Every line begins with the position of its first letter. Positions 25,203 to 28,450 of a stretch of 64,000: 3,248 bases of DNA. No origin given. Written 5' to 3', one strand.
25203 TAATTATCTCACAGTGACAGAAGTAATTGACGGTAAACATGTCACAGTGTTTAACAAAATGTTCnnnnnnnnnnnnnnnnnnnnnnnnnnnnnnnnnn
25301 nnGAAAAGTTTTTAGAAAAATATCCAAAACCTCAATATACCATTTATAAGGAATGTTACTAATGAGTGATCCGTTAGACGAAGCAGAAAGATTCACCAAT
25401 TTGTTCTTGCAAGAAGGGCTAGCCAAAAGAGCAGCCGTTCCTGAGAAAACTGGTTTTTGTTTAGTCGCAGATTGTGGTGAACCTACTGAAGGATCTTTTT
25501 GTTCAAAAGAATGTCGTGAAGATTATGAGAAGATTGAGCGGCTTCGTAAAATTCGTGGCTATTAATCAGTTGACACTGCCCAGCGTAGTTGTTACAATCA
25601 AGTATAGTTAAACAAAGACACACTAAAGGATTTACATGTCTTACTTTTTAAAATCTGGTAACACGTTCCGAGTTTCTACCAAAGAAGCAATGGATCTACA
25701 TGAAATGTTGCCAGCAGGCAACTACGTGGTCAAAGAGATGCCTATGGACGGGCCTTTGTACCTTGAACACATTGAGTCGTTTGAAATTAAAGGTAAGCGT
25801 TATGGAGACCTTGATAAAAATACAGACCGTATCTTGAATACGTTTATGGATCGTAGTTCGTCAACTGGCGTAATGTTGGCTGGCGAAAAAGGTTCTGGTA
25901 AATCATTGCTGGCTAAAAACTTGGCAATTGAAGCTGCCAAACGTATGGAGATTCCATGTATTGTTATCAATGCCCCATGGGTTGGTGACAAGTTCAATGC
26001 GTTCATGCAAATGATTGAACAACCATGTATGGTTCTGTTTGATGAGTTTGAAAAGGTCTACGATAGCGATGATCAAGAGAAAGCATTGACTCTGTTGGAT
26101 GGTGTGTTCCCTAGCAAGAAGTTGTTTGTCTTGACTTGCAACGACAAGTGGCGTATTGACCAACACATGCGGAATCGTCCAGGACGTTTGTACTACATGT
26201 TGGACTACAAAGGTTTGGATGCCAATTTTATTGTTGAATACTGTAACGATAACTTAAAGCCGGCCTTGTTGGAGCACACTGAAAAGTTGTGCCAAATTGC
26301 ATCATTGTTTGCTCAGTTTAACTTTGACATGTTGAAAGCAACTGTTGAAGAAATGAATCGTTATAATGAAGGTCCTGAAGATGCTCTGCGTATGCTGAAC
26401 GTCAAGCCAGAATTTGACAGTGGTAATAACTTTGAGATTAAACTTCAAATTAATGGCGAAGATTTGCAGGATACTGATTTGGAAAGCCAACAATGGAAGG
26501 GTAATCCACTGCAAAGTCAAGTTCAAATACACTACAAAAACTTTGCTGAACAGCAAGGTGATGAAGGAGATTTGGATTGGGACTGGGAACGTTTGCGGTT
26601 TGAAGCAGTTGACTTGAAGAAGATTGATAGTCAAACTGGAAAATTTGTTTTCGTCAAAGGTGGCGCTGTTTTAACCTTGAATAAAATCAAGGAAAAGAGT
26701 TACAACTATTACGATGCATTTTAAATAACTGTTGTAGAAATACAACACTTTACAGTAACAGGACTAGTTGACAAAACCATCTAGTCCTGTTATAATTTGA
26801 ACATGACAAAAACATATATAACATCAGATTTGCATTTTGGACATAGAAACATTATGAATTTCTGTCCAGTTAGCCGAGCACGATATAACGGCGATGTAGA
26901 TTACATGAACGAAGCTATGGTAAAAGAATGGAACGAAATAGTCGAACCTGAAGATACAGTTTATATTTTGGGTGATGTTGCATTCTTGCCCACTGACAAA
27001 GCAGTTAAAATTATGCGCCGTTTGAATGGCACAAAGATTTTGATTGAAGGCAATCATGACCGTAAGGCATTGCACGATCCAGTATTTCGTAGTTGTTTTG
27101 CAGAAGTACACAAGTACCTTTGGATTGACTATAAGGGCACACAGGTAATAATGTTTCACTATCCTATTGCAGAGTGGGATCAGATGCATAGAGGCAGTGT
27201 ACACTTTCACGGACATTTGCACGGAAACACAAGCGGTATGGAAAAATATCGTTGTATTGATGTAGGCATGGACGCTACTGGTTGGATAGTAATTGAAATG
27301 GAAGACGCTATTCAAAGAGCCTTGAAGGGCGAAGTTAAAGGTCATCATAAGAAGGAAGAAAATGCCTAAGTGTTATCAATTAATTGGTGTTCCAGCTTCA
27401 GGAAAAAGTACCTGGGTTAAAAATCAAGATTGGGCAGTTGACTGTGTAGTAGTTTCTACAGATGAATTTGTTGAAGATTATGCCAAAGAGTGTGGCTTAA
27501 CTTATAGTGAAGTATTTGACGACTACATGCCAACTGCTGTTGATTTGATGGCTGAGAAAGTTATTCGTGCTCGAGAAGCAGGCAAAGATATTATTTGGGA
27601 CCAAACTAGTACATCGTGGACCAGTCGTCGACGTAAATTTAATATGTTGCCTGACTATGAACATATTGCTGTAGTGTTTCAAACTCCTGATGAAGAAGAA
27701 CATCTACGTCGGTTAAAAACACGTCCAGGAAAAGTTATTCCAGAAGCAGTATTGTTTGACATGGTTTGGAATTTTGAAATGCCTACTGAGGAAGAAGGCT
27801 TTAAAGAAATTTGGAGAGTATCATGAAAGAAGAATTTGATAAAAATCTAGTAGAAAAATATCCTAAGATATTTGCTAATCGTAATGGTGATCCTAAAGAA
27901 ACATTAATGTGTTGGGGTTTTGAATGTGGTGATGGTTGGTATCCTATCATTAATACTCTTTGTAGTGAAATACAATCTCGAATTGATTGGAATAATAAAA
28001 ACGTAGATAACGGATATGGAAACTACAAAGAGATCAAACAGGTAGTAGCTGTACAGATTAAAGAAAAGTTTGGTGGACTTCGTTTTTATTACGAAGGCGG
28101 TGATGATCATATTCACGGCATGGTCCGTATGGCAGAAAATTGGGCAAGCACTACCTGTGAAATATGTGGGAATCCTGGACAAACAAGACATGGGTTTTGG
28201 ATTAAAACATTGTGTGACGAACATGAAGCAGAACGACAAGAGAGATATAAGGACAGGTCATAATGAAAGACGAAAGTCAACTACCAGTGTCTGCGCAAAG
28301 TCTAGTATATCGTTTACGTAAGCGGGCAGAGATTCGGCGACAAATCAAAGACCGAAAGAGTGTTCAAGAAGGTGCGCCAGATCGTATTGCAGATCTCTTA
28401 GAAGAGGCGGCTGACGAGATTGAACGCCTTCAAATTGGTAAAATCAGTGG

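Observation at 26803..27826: Split nucleic-acid end-healing system: calcineurin-like phosphoesterase followed by T4 Pnk-like 5'-kinase, preceded by an AAA ATPase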

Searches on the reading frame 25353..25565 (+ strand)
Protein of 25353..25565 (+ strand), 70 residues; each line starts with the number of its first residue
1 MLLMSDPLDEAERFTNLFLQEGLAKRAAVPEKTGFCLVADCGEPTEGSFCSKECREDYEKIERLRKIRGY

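Call 3: search_protein_families(library=pfam, proteins=[window:25353-25565:+], max_evalue=0.1)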
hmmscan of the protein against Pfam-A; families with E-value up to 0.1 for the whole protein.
window:25353-25565:+ (70 aa): 4 families
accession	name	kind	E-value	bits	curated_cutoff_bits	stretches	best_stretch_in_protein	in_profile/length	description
PF09889.16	DUF2116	-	0.0082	16.5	26.8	1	36-63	6-33/59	Probable treble clef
PF04570.20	zf-FLZ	-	0.014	15.3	23.4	1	47-57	36-46/54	zinc-finger of the FCS-type, C2-C2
PF20173.3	ZnF_RZ-type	-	0.016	15.2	27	1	36-56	20-39/54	RZ type zinc finger domain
PF06467.20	zf-FCS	-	0.045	14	22.4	1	47-58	28-39/39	MYM-type Zinc finger with FCS sequence motif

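Call 4: search_protein_families(library=phrogs, proteins=[window:25353-25565:+], max_evalue=0.001)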
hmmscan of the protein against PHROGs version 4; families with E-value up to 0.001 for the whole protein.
window:25353-25565:+ (70 aa): 2 families
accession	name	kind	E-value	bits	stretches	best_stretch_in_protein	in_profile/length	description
phrog_35839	-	unknown function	1.5e-06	29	1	40-60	22-42/44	-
phrog_54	-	other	5e-05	24.5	1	4-64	1-70/75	DksA-like zinc-finger protein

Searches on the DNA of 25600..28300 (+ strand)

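Call 5: search_dna_similar(query=window:25600-28300:+, collection=phages, mode=near, max_rows=20)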
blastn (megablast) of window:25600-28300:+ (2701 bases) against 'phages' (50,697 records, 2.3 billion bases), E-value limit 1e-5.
No match.

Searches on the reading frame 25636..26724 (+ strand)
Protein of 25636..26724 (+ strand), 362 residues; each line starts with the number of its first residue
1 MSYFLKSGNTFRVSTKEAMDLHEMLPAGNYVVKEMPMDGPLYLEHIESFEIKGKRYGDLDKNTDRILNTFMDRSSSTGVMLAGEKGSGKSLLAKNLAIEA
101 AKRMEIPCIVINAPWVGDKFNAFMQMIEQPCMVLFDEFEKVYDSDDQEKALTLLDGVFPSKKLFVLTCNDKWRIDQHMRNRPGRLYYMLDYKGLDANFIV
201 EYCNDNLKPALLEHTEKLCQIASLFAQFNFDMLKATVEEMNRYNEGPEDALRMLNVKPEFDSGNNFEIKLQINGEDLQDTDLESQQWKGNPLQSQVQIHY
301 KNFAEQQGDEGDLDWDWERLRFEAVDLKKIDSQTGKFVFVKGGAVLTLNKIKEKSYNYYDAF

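Call 3: search_protein_families(library=pfam, proteins=[window:25636-26724:+], max_evalue=0.1)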
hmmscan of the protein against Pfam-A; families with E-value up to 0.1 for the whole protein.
window:25636-26724:+ (362 aa): 15 families
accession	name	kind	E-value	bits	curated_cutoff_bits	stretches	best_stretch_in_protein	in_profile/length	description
PF00004.35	AAA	-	9.7e-10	39.4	21.2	1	79-184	1-122/131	ATPase family associated with various cellular activities (AAA)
PF00910.28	RNA_helicase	-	4.1e-05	24.4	21.5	1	79-154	1-71/105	RNA helicase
PF14532.12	Sigma54_activ_2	-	0.00055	20.6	25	1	74-189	19-128/138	Sigma-54 interaction domain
PF20720.3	nSTAND3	-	0.00063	19.9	27.2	1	79-168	20-110/155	Novel STAND NTPase 3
PF05729.18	NACHT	-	0.00065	20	26.7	1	79-103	3-27/167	NACHT domain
PF13191.12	AAA_16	-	0.00068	20.6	32.6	1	64-111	10-63/167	AAA ATPase domain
PF05673.19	DUF815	-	0.0018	17.9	23.8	1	67-158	44-136/249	Protein of unknown function (DUF815)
PF06745.19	ATPase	-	0.0041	17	26.6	1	79-111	22-54/231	KaiC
PF02562.22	PhoH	-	0.0046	16.9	27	1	79-116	22-59/205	PhoH-like protein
PF00158.32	Sigma54_activat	-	0.0094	16.1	20.2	1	75-113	21-58/168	Sigma-54 interaction domain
PF25199.1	nSTAND_NTPase5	-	0.013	15.8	34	1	64-144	26-111/145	Novel STAND NTPase 5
PF13401.12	AAA_22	-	0.018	15.8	27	1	78-127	7-54/130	AAA domain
PF13173.12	AAA_14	-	0.036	14.5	27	1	79-147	5-80/129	AAA domain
PF07728.20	AAA_5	-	0.088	13.2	22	0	78-97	1-20/139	AAA domain (dynein-related subfamily)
PF12775.13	AAA_7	-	0.095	12.7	25.8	0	75-112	32-68/181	P-loop containing dynein motor region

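Call 4: search_protein_families(library=phrogs, proteins=[window:25636-26724:+], max_evalue=0.001)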
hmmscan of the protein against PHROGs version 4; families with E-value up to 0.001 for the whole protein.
window:25636-26724:+ (362 aa): 5 families
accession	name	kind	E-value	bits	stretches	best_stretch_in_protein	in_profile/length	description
phrog_2376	-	other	8.6e-87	292.8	1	4-300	3-297/363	ATPase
phrog_168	-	DNA, RNA and nucleotide metabolism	2.2e-07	31.9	1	64-244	30-211/314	clamp loader of DNA polymerase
phrog_10401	-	other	4.9e-07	29.8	1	68-197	449-590/667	ATPase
phrog_11838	-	DNA, RNA and nucleotide metabolism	5.6e-05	23.5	1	77-182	41-151/420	clamp loader of DNA polymerase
phrog_7485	-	unknown function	0.00014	22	0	77-205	228-373/430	-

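Call 97: search_protein_families(library=ncbifam, proteins=[window:25636-26724:+], max_evalue=0.01)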
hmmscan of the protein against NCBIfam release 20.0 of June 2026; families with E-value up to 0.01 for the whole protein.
window:25636-26724:+ (362 aa): 3 families
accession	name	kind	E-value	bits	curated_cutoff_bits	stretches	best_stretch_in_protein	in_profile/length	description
TIGR03420.1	DnaA_homol_Hda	equivalog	0.00035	20.2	194.8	1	67-154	29-116/226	DnaA regulatory inactivator Hda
TIGR01243.1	CDC48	subfamily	0.00061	18.2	802.65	1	76-185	487-613/733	CDC48 family AAA ATPase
NF005992.0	PRK08116.1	subfamily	0.005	16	189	1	73-121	111-158/269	hypothetical protein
